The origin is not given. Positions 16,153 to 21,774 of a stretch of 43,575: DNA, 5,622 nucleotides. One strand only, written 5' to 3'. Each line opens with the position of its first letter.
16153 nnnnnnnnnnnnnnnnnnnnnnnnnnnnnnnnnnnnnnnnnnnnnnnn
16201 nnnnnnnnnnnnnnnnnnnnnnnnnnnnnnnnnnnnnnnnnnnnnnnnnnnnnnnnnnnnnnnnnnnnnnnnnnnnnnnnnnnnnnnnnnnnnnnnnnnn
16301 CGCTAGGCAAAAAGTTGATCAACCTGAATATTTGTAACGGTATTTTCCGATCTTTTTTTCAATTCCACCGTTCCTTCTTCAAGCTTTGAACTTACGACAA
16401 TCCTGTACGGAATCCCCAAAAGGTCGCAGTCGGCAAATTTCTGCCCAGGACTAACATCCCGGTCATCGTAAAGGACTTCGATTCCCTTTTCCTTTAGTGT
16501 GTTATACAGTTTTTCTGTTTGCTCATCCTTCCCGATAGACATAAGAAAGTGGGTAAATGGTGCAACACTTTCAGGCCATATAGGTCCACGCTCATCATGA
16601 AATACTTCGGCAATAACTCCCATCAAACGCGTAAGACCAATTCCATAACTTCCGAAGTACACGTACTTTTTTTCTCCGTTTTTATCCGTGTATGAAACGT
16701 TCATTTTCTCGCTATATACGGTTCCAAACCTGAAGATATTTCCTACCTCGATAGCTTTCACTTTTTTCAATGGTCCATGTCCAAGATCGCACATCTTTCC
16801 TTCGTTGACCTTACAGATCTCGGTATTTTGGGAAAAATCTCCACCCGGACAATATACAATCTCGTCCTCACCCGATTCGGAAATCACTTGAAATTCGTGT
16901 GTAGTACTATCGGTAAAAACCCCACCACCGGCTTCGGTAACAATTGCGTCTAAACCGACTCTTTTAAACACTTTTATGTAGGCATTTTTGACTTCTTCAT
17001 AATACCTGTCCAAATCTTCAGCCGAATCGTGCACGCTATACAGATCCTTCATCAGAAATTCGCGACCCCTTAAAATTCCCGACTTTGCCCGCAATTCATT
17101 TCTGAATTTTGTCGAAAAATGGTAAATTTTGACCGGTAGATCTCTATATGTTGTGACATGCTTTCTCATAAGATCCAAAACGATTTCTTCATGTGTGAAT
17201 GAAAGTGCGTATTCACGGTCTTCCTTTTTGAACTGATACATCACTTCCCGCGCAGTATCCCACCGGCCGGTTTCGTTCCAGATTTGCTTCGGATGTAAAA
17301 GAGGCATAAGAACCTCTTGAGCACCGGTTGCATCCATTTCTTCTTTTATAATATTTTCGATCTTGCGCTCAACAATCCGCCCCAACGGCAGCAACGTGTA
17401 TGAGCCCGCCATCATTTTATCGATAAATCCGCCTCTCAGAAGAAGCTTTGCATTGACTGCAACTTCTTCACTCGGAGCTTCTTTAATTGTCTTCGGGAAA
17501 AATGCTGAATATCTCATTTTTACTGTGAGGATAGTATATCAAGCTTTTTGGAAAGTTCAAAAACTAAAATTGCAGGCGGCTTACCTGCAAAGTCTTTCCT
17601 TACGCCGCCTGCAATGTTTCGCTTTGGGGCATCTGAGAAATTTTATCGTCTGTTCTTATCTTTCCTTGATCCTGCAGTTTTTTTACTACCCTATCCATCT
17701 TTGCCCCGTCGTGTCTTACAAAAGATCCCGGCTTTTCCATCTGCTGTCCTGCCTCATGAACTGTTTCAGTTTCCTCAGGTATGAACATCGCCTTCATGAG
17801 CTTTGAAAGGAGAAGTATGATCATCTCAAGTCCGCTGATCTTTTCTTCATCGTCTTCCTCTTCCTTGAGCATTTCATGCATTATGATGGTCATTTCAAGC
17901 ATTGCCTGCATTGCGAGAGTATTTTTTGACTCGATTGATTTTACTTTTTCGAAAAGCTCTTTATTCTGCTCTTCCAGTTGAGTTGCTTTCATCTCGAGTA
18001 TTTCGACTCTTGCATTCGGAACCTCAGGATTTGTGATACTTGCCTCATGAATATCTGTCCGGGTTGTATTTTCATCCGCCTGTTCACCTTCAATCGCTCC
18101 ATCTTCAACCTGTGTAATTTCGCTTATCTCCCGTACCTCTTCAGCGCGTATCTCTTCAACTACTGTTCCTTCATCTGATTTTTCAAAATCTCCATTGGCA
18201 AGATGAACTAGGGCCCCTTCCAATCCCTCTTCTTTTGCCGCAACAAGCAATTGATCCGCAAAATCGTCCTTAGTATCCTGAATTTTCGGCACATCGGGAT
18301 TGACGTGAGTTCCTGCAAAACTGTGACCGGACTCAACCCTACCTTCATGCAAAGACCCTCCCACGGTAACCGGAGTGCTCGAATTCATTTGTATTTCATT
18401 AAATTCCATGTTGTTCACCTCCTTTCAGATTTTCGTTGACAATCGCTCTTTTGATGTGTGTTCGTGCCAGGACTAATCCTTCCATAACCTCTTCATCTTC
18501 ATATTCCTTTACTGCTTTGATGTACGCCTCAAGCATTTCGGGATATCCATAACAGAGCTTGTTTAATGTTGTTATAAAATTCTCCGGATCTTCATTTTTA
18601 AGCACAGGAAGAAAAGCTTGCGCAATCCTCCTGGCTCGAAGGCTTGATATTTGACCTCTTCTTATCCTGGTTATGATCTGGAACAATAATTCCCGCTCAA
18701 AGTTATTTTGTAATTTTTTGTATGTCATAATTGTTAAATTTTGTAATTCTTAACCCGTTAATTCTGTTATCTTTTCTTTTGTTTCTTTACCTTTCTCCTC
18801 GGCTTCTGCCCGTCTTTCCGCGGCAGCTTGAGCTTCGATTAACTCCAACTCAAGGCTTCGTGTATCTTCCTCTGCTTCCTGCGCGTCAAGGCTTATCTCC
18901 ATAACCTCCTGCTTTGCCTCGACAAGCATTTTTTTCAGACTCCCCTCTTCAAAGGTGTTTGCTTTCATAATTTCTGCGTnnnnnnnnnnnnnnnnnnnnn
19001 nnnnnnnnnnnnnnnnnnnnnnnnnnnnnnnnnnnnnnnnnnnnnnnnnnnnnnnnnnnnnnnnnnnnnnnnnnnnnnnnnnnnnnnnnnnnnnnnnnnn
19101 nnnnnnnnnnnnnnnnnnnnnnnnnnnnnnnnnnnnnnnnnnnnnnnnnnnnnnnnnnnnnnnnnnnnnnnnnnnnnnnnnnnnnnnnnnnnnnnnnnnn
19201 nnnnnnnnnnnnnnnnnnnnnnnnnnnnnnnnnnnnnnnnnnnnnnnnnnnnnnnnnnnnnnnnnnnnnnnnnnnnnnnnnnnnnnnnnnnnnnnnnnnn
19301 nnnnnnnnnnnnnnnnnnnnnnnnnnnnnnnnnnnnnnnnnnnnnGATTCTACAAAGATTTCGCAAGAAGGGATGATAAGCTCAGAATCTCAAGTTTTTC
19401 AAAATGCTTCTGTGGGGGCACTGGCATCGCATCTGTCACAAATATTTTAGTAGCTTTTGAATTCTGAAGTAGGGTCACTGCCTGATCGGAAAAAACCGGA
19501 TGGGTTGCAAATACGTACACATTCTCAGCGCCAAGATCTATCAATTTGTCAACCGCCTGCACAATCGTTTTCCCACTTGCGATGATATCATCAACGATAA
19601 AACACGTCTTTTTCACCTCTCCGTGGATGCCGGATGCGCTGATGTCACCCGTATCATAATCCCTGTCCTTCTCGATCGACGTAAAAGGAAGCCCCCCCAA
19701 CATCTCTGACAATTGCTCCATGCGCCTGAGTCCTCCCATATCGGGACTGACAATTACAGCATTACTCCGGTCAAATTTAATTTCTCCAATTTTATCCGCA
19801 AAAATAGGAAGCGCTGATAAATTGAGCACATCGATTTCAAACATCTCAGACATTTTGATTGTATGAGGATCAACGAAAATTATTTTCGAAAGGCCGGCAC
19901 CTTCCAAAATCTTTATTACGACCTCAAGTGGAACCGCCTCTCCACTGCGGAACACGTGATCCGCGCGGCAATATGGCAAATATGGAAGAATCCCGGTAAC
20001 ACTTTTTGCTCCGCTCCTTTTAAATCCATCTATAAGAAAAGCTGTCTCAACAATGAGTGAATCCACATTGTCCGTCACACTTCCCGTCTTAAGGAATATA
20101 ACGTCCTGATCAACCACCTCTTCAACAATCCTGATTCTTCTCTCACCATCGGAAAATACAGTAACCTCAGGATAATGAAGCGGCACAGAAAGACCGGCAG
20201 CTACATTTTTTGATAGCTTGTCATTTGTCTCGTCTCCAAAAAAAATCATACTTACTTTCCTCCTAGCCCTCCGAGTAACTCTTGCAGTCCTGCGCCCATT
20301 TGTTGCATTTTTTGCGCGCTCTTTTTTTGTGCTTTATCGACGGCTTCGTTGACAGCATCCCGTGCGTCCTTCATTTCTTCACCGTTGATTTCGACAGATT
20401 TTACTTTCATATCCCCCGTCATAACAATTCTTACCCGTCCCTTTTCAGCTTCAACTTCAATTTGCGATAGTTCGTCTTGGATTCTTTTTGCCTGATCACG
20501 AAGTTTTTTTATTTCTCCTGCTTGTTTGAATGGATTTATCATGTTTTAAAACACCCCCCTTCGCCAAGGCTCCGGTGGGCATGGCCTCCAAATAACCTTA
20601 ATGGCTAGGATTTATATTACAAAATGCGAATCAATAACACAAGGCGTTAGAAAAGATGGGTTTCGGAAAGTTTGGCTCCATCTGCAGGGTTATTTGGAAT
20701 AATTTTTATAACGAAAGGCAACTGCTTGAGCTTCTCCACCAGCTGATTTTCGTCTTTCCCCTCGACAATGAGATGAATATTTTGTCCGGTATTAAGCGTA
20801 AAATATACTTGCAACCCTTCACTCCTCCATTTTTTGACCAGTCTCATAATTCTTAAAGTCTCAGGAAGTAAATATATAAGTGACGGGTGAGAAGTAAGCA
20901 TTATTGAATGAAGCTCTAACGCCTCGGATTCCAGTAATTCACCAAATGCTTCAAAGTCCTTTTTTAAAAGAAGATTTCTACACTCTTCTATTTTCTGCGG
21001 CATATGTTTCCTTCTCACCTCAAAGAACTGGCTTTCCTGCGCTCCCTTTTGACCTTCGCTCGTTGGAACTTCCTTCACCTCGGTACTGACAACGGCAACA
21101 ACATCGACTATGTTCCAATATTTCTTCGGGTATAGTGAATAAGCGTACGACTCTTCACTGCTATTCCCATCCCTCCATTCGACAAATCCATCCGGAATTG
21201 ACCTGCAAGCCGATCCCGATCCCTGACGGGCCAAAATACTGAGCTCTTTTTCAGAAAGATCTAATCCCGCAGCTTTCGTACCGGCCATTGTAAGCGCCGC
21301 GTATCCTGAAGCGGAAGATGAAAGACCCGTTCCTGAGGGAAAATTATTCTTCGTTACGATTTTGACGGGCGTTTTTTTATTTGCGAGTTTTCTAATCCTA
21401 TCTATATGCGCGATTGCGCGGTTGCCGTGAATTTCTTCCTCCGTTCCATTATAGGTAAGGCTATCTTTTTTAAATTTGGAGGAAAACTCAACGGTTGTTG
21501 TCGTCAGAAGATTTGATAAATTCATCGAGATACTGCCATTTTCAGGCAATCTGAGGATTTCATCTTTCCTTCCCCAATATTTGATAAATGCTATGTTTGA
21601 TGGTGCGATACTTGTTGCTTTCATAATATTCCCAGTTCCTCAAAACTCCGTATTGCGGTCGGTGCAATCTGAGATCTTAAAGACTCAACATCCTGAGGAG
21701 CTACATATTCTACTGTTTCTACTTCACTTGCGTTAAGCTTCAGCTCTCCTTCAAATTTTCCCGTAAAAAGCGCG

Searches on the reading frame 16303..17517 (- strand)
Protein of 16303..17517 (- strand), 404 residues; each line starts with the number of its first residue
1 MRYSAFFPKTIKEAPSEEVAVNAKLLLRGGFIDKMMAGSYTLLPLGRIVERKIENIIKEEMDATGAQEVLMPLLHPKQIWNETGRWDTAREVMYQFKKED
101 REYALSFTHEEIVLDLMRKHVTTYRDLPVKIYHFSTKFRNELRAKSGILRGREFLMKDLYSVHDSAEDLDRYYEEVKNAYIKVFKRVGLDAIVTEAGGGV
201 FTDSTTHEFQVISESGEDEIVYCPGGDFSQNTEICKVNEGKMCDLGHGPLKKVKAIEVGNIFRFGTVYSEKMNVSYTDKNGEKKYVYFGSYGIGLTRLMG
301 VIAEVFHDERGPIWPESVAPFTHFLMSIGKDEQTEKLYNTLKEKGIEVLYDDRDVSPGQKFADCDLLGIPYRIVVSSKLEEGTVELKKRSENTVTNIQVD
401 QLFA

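Call 38: search_protein_families(library=pfam, proteins=[window:16303-17517:-], max_evalue=0.001)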
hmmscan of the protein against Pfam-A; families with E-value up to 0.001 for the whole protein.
window:16303-17517:- (404 aa): 2 families
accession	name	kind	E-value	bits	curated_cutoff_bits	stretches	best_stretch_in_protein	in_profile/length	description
PF00587.30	tRNA-synt_2b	-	1.1e-30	107.5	29.3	1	94-305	1-178/179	tRNA synthetase class II core domain (G, H, P, S and T)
PF03129.25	HGTP_anticodon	-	1.7e-16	60.6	21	1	332-402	16-87/94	Anticodon binding domain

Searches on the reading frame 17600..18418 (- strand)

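Call 38: search_protein_families(library=pfam, proteins=[window:17600-18418:-], max_evalue=0.001)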
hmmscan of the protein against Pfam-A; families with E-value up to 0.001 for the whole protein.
window:17600-18418:- (272 aa): 1 family
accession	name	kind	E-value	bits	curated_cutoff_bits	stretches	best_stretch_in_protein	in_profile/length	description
PF16440.10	DUF5037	-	0.00029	21.1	25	0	30-103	45-120/247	Domain of unknown function (DUF5037)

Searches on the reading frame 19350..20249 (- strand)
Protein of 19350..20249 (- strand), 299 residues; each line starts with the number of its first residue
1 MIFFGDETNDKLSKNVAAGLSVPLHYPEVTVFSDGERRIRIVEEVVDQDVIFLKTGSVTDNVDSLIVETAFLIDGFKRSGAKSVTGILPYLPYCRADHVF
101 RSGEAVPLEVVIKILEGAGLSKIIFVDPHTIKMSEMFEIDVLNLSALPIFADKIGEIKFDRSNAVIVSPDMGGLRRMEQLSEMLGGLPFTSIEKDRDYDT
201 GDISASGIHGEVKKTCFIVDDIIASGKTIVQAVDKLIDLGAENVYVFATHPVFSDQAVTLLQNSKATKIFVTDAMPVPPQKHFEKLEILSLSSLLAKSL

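Call 39: search_protein_families(library=pfam, proteins=[window:19350-20249:-], max_evalue=0.001)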
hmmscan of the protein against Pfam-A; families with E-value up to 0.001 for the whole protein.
window:19350-20249:- (299 aa): 4 families
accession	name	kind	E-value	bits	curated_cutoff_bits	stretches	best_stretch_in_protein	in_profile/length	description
PF13793.12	Pribosyltran_N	-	1.5e-21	76.9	25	1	2-119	2-117/117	N-terminal domain of ribose phosphate pyrophosphokinase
PF00156.33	Pribosyltran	-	1.1e-12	48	26.3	1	152-245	21-119/158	Phosphoribosyl transferase domain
PF14572.12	Pribosyl_synth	-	1.2e-12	48.6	27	1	214-298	84-169/184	Phosphoribosyl synthetase-associated domain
PF14681.12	UPRTase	-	2.3e-05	24.4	27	1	172-264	76-171/206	Uracil phosphoribosyltransferase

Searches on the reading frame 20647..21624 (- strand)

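Call 39: search_protein_families(library=pfam, proteins=[window:20647-21624:-], max_evalue=0.001)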
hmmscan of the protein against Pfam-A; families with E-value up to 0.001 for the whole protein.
window:20647-21624:- (325 aa): 3 families
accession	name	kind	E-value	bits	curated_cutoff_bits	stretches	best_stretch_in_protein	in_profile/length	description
PF22700.2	MVD-like_N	-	1.6e-57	194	27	1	7-161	1-157/157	Diphosphomevalonate decarboxylase-like N-terminal domain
PF18376.6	MDD_C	-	1.7e-17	64.3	23.2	1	175-302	2-133/186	Mevalonate 5-diphosphate decarboxylase C-terminal domain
PF00288.32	GHMP_kinases_N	-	2.8e-10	40.7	22.3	1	75-140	8-71/87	GHMP kinases N terminal domain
